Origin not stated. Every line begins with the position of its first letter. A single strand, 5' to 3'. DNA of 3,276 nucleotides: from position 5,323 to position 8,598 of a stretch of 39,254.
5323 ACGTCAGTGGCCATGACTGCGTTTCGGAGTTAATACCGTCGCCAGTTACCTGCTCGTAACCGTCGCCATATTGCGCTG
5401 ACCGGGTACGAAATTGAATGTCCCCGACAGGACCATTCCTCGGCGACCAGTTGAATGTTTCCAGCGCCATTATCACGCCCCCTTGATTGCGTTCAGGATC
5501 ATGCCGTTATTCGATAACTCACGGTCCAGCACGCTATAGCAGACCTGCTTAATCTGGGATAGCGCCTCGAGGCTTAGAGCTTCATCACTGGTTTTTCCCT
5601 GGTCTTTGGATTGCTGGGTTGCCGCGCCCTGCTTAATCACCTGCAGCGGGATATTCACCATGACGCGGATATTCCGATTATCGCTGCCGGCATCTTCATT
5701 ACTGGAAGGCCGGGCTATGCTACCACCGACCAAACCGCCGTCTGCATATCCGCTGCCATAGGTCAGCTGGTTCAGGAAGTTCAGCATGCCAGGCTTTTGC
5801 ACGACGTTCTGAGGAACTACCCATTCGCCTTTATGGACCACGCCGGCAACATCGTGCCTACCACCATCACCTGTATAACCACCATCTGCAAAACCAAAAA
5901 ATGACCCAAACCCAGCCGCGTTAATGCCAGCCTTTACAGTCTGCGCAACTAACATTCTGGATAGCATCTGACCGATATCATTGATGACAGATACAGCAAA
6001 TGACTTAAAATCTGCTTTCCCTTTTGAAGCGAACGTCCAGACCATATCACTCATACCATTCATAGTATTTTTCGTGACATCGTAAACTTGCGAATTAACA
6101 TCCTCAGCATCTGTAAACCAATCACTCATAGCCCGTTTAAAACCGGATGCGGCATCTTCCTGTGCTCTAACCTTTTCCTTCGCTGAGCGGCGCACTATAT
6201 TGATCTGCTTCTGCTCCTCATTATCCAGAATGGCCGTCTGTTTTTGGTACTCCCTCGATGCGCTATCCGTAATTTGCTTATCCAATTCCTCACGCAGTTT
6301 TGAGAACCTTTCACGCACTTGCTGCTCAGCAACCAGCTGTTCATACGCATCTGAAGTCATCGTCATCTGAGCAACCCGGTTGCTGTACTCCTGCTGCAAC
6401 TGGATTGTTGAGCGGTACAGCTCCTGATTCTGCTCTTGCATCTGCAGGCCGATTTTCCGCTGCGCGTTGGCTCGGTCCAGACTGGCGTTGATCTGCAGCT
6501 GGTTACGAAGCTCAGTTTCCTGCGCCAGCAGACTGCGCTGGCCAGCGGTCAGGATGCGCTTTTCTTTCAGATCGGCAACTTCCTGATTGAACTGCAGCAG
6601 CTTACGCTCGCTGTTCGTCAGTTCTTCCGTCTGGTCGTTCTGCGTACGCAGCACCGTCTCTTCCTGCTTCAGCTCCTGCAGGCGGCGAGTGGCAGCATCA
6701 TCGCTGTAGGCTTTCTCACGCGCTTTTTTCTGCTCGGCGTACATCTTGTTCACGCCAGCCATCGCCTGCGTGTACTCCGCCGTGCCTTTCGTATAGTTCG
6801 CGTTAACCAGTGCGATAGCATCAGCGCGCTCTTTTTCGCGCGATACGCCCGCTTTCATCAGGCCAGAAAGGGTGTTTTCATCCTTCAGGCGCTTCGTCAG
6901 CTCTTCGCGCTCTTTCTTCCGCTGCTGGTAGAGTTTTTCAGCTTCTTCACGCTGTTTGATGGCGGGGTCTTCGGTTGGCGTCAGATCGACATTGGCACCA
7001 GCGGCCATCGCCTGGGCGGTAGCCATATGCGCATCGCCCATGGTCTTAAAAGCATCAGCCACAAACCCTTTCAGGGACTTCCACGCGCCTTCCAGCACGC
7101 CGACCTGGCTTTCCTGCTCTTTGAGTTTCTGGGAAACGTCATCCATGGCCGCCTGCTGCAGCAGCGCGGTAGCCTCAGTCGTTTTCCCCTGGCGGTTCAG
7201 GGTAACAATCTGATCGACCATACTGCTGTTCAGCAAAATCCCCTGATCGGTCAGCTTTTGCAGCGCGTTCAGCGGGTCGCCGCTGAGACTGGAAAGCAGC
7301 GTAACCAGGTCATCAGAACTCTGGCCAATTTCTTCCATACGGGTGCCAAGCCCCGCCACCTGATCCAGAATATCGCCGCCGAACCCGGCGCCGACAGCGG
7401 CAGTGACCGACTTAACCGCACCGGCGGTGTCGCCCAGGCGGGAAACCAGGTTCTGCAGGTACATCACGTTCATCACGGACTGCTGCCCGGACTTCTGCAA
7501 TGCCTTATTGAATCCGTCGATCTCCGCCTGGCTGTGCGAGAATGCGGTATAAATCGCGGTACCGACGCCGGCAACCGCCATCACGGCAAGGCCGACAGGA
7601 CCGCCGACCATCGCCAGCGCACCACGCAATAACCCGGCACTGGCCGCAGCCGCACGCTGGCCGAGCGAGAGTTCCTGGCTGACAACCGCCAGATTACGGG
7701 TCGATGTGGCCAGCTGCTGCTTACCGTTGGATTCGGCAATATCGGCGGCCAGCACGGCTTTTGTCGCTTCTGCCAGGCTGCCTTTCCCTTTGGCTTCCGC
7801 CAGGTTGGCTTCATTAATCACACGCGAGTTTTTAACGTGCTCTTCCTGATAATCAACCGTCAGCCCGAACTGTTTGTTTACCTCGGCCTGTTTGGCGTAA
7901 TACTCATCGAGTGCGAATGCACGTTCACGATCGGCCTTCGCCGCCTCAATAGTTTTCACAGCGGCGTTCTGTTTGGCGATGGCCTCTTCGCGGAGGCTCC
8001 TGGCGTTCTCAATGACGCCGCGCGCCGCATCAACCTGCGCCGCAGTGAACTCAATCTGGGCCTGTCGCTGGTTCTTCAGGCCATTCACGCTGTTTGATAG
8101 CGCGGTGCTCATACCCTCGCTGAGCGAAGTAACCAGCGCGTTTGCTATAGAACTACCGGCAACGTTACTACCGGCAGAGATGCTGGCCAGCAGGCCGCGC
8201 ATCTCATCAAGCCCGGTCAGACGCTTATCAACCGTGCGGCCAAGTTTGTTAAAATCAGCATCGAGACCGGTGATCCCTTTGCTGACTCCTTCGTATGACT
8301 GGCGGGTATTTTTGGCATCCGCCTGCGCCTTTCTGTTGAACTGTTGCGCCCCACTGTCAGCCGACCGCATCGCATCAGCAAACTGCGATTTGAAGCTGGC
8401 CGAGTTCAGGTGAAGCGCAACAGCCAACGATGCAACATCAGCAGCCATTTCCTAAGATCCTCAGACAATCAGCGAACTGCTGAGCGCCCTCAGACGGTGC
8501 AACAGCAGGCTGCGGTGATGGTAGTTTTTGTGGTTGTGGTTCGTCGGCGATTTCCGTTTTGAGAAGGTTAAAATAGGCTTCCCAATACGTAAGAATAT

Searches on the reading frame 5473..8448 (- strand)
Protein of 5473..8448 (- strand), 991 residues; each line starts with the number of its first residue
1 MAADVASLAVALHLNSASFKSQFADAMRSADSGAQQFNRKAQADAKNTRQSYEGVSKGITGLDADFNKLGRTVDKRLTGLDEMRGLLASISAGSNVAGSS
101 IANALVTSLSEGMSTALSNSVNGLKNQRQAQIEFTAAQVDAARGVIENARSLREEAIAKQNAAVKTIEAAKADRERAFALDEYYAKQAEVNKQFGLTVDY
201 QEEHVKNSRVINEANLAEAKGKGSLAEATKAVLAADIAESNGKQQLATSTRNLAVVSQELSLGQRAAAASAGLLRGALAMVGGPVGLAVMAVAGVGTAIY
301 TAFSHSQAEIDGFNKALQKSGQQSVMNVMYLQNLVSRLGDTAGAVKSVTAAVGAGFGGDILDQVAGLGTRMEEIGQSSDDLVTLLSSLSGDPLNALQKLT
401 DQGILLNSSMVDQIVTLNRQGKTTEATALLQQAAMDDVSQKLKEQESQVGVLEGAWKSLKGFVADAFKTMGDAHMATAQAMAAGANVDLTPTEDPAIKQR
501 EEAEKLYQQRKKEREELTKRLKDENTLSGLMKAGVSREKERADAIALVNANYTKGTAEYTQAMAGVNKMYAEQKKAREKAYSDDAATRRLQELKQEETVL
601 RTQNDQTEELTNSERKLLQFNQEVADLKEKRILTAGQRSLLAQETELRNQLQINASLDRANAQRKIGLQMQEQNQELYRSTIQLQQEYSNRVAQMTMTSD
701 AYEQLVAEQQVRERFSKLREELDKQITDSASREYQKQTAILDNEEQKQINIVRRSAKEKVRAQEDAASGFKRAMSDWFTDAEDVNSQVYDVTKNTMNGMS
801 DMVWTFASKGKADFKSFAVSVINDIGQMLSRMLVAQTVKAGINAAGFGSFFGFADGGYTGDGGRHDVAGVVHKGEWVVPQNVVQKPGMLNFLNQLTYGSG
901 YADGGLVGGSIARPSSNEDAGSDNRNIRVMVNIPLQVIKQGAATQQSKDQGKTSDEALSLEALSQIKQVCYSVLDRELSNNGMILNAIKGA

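Call 20: search_protein_families(library=phrogs, proteins=[window:5473-8448:-], max_evalue=0.00001)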
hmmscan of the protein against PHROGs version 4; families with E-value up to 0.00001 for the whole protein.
window:5473-8448:- (991 aa): 12 families
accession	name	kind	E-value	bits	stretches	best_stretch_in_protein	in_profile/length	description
phrog_24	-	tail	7.1e-121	406.3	1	270-990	292-1057/1151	tail length tape measure protein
phrog_339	-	tail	9.5e-65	220.5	1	116-990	301-1121/1123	tail length tape measure protein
phrog_1716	-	tail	2e-33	116.9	1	331-912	264-845/943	tail length tape measure protein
phrog_6747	-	tail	5.1e-22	79.6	1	607-857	18-276/390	tail length tape measure protein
phrog_2854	-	tail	4.7e-13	49.7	1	365-843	177-682/855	tail length tape measure protein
phrog_16384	-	unknown function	1.8e-12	48.3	1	628-990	61-462/463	-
phrog_20739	-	tail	4.1e-12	47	1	257-488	44-272/336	tail length tape measure protein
phrog_25966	-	tail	5.2e-09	35.2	1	283-617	116-433/1651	tail length tape measure protein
phrog_1506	-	tail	1.2e-08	34.5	1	851-884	1174-1207/1269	tail length tape measure protein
phrog_19210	-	unknown function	3.3e-08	33.9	1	851-894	167-210/399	-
phrog_1107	-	tail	7.8e-07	28.4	0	86-838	407-1070/1252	tail length tape measure protein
phrog_21845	-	tail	3.3e-06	27.1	1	850-887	532-569/764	tail length tape measure protein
